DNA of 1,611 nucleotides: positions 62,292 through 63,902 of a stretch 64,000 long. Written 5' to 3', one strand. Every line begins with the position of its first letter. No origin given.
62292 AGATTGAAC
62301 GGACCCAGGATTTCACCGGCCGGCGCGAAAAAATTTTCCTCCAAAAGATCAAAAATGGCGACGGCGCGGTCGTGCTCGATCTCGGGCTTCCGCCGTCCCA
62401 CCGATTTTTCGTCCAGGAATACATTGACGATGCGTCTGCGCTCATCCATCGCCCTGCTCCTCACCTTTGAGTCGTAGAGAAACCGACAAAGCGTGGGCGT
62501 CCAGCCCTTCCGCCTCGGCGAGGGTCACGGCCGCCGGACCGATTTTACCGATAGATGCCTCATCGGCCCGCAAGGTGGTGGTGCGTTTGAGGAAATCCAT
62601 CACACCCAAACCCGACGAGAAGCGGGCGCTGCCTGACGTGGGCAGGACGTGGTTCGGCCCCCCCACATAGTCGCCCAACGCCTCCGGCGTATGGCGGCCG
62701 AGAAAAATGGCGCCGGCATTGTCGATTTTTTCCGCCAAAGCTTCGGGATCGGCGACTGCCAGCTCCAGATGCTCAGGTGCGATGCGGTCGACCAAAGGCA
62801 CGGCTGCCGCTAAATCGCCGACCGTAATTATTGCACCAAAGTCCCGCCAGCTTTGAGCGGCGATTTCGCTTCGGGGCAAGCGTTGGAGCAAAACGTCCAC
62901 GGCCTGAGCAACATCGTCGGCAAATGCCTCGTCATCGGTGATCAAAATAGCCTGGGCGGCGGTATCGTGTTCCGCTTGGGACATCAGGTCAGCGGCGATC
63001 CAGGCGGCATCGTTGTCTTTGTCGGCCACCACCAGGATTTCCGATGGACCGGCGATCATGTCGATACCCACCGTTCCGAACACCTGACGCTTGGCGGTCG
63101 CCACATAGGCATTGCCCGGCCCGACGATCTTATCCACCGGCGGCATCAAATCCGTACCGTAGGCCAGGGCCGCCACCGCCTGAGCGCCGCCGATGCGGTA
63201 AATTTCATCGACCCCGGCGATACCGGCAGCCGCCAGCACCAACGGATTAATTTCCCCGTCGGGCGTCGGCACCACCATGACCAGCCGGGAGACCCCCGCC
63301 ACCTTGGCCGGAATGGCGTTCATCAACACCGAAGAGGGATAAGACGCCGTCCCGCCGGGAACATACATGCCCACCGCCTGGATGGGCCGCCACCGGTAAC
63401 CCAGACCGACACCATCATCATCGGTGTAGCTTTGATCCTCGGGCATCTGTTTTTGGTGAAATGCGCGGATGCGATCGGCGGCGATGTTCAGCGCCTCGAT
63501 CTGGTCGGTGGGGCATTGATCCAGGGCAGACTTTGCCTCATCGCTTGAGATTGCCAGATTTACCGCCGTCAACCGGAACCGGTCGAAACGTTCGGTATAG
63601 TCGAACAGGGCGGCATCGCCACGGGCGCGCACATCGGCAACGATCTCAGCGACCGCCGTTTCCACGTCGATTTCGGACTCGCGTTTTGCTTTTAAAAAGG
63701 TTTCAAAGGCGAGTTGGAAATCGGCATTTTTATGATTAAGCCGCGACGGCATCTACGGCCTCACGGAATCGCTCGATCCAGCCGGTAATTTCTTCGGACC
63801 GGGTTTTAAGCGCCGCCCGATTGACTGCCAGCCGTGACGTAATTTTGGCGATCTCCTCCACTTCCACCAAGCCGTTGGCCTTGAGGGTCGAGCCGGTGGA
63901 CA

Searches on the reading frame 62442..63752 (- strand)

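Call 36: search_protein_families(library=pfam, proteins=[window:62442-63752:-], max_evalue=0.001)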
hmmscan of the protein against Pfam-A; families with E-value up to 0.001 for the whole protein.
window:62442-63752:- (436 aa): 1 family
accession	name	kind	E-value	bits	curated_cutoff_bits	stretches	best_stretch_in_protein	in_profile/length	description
PF00815.25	Histidinol_dh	-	1.4e-171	571.5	27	1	23-428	4-411/411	Histidinol dehydrogenase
